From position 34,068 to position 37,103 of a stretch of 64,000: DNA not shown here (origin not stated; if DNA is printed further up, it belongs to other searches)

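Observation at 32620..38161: Orphan T6SS spike cassette (evolved VgrG, small ORF, PAAR) wedged between housekeeping genes, with no T6SS core genes in 64 kb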

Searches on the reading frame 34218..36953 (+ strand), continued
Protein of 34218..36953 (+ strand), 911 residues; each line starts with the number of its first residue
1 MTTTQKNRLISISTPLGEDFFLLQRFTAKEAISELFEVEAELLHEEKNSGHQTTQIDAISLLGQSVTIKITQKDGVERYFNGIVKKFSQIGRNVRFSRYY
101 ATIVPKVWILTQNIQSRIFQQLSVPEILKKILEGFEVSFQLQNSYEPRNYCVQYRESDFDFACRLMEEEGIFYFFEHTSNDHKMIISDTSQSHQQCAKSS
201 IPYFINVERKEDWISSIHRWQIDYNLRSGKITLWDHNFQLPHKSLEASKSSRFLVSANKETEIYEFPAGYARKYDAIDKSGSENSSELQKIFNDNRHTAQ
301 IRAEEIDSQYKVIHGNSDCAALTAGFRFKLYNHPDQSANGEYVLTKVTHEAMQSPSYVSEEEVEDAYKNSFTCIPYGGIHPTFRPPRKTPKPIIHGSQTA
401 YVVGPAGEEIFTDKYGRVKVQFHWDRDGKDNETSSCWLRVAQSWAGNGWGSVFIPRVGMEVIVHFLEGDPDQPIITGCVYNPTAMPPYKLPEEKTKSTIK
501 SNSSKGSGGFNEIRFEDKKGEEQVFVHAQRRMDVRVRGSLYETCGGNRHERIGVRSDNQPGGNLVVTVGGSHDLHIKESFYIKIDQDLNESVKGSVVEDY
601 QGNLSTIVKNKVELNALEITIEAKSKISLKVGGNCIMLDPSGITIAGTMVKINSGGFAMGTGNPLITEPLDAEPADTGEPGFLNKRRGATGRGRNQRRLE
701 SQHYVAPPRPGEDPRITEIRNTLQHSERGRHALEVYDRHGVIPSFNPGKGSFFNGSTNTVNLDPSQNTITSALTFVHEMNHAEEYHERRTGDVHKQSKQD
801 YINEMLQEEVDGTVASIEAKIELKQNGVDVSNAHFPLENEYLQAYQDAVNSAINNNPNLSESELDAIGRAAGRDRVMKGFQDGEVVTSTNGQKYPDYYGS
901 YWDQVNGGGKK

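Call 66: find_encoding_contigs(protein=P0038, flank=10000, max_places=1)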
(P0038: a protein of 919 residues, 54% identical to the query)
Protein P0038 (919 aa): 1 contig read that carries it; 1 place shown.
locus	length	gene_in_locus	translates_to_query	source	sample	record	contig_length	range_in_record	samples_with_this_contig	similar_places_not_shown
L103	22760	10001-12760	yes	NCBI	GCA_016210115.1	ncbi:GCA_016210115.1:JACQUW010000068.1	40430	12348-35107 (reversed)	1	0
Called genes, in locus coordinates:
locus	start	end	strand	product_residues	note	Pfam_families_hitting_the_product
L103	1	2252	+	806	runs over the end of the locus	PF03692:CxxCxxCC, PF23186:DUF7059 (faint), PF05175:MTS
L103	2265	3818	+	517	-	PF13489:Methyltransf_23 (weak), PF02390:Methyltransf_4 (faint), PF08241:Methyltransf_11 (weak), PF08242:Methyltransf_12, PF13649:Methyltransf_25, PF13847:Methyltransf_31, PF10119:MethyTransf_Reg, PF21782:WHD_PKMT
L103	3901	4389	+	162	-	PF04965:GPW_gp25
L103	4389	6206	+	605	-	PF05947:T6SS_TssF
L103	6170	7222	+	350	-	PF06996:T6SS_TssG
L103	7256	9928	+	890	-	PF02861:Clp_N, PF13191:AAA_16 (weak), PF00004:AAA, PF17871:AAA_lid_9, PF00004:AAA (weak), PF07724:AAA_2, PF07728:AAA_5, PF10431:ClpB_D2-small, +2 more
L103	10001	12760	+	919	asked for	PF05954:Phage_GPD, PF04717:Phage_base_V, PF22178:Gp5_trimer_C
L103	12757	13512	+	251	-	-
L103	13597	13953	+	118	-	PF05488:PAAR_motif (weak)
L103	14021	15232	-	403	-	-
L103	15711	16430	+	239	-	-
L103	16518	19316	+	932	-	PF00069:Pkinase, PF07714:PK_Tyr_Ser-Thr, PF26182:Ig_NUP210_5th (faint), PF02368:Big_2 (weak), PF00595:PDZ (weak), PF13180:PDZ_2, PF17820:PDZ_6, PF13205:Big_5 (weak), +1 more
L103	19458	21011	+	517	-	PF05591:T6SS_VipA, PF05943:VipB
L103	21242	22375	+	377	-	PF02663:FmdE, PF01258:zf-dskA_traR (weak), PF03205:MobB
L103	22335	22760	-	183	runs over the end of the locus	PF00034:Cytochrom_C, PF13442:Cytochrome_CBB3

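Call 67: find_encoding_contigs(protein=P0199, flank=3000, max_places=10)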
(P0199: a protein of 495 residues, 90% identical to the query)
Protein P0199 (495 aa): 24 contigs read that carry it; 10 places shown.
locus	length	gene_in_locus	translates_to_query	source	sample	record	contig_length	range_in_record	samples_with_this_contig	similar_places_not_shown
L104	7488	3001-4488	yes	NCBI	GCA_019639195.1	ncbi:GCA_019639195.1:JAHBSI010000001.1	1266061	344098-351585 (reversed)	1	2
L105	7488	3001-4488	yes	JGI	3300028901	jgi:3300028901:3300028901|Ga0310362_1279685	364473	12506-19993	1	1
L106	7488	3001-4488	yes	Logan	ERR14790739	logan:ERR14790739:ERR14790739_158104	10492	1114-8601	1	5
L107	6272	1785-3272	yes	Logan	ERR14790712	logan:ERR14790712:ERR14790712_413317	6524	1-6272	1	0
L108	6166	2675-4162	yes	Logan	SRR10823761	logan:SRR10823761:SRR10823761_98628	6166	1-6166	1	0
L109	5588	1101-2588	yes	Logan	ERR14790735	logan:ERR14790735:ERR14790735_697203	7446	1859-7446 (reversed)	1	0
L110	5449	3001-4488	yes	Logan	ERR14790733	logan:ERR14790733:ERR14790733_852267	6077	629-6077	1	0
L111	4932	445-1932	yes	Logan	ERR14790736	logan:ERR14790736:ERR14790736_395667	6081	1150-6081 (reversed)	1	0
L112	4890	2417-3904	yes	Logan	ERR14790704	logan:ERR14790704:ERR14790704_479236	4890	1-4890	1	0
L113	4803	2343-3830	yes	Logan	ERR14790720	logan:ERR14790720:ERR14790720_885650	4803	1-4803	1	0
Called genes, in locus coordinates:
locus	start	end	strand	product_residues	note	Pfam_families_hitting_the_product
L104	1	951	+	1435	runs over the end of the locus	PF04997:RNA_pol_Rpb1_1, PF00623:RNA_pol_Rpb1_2, PF04983:RNA_pol_Rpb1_3, PF05000:RNA_pol_Rpb1_4, PF04998:RNA_pol_Rpb1_5, PF01333:Apocytochr_F_C (faint), PF21668:RPOC_hybrid (faint), PF04998:RNA_pol_Rpb1_5, +3 more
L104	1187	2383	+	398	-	PF06812:ImpA_N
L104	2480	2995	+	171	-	PF05591:T6SS_VipA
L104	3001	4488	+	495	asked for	PF05943:VipB, PF18945:VipB_2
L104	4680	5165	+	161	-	PF05638:T6SS_HCP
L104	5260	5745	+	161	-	PF04965:GPW_gp25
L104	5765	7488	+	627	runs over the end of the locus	PF05947:T6SS_TssF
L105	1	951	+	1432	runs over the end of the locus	PF04997:RNA_pol_Rpb1_1, PF00623:RNA_pol_Rpb1_2, PF04983:RNA_pol_Rpb1_3, PF05000:RNA_pol_Rpb1_4, PF04998:RNA_pol_Rpb1_5, PF01333:Apocytochr_F_C (faint), PF21668:RPOC_hybrid (faint), PF04998:RNA_pol_Rpb1_5, +3 more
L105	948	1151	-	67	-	-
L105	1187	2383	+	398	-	PF06812:ImpA_N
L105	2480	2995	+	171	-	PF05591:T6SS_VipA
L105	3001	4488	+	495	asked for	PF05943:VipB, PF18945:VipB_2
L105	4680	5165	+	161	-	PF05638:T6SS_HCP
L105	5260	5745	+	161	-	PF04965:GPW_gp25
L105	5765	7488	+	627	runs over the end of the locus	PF05947:T6SS_TssF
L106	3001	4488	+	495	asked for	PF05943:VipB, PF18945:VipB_2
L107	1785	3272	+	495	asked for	PF05943:VipB, PF18945:VipB_2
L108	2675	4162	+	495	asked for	PF05943:VipB, PF18945:VipB_2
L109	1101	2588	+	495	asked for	PF05943:VipB, PF18945:VipB_2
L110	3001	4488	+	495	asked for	PF05943:VipB, PF18945:VipB_2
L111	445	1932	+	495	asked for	PF05943:VipB, PF18945:VipB_2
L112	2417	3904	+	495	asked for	PF05943:VipB, PF18945:VipB_2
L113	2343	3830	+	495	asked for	PF05943:VipB, PF18945:VipB_2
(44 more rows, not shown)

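Call 86: find_encoding_contigs(protein=P0156, flank=10000, max_places=8)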
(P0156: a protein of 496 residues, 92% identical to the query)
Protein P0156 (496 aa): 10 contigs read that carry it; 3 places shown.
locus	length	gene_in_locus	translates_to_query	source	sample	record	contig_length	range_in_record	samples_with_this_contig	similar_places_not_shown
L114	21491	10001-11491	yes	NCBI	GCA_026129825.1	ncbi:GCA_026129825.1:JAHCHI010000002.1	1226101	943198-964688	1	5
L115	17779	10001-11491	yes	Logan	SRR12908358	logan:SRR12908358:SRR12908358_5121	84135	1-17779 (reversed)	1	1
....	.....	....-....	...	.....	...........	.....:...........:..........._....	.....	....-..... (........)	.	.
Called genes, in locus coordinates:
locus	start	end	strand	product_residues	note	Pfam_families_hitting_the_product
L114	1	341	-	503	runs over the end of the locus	PF02463:SMC_N (faint), PF00005:ABC_tran, PF13304:AAA_21 (faint), PF00005:ABC_tran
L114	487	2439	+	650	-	PF16177:ACAS_N, PF00501:AMP-binding, PF13193:AMP-binding_C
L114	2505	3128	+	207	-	PF00596:Aldolase_II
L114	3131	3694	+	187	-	PF03079:ARD, PF00190:Cupin_1 (weak), PF07883:Cupin_2 (weak)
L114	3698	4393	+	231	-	PF00702:Hydrolase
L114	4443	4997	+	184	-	PF01625:PMSR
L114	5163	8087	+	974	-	PF17210:SdrD_B, PF13620:CarboxypepD_reg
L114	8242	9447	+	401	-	PF06812:ImpA_N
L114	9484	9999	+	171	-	PF05591:T6SS_VipA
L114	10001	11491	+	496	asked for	PF05943:VipB, PF18945:VipB_2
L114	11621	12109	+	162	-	PF05638:T6SS_HCP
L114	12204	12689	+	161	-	PF04965:GPW_gp25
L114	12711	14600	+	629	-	PF05947:T6SS_TssF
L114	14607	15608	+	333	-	PF06996:T6SS_TssG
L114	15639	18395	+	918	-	PF02861:Clp_N, PF00004:AAA, PF13191:AAA_16 (weak), PF23569:NBD_SMAX1 (weak), PF17871:AAA_lid_9, PF07724:AAA_2, PF07728:AAA_5, PF10431:ClpB_D2-small, +5 more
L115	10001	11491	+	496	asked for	PF05943:VipB, PF18945:VipB_2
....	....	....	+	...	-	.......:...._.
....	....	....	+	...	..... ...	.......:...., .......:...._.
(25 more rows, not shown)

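Call 87: find_encoding_contigs(protein=P0031, flank=10000, max_places=6)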
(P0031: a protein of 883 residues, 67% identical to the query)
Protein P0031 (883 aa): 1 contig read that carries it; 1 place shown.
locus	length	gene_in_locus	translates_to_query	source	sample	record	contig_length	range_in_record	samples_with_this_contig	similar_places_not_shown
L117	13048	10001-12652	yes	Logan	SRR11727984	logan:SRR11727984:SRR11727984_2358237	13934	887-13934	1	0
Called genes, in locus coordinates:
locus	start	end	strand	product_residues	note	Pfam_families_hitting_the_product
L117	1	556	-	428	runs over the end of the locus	PF02403:Seryl_tRNA_N, PF00587:tRNA-synt_2b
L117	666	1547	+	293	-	PF00483:NTP_transferase, PF12804:NTP_transf_3 (weak)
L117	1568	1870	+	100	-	PF06127:Mpo1-like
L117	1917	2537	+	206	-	-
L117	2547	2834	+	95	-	-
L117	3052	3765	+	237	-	PF00215:OMPdecase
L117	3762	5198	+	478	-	PF11306:DUF3108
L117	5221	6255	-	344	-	PF04613:LpxD, PF25084:LbH_EIF2B, PF25087:GMPPB_C, PF14602:Hexapep_2 (faint), PF00132:Hexapep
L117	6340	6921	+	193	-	PF05685:Uma2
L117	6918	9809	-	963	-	-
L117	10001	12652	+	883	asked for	PF05954:Phage_GPD, PF04717:Phage_base_V, PF22178:Gp5_trimer_C, PF14891:Peptidase_M91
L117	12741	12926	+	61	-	-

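Call 88: find_encoding_contigs(protein=P0137, flank=10000, max_places=6)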
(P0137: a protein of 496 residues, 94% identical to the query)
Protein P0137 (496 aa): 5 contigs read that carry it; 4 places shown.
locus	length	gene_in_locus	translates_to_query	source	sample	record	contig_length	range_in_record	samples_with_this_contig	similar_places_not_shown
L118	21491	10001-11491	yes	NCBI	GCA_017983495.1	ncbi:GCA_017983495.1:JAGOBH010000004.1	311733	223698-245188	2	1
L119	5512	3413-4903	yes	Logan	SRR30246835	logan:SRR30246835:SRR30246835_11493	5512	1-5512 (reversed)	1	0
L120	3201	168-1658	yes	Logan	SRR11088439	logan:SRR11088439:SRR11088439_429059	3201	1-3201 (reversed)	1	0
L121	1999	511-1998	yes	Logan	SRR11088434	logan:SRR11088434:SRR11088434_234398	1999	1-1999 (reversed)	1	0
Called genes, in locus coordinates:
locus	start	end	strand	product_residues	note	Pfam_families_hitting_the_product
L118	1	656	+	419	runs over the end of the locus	PF16697:Yop-YscD_cpl, PF00498:FHA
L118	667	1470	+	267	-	PF03692:CxxCxxCC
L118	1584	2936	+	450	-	PF05936:T6SS_VasE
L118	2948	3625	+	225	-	PF09850:DotU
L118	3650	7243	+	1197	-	PF14331:IcmF-related_N, PF06761:IcmF-related, PF21070:IcmF_helical (weak), PF06744:IcmF_C (weak)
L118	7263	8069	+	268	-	PF14559:TPR_19 (faint), PF07024:ImpE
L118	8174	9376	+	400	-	PF06812:ImpA_N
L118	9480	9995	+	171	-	PF05591:T6SS_VipA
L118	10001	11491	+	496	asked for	PF05943:VipB, PF18945:VipB_2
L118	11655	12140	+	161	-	PF05638:T6SS_HCP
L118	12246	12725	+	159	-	PF04965:GPW_gp25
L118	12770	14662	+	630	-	PF05947:T6SS_TssF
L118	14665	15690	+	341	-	PF06996:T6SS_TssG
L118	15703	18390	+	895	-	PF02861:Clp_N, PF13191:AAA_16 (weak), PF23569:NBD_SMAX1 (weak), PF00004:AAA, PF17871:AAA_lid_9, PF07724:AAA_2, PF07728:AAA_5, PF10431:ClpB_D2-small, +4 more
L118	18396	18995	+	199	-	-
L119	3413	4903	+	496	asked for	PF05943:VipB, PF18945:VipB_2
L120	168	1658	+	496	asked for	PF05943:VipB, PF18945:VipB_2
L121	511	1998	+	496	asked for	PF05943:VipB, PF18945:VipB_2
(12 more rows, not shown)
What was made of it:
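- A full cluster with TssK, TssL and TssM exists in a Pyrinomonadaceae MAG (call 88).
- Tried and rejected: Look-ups of four TssC clusters led to other MAGs (calls 67, 86, 88).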
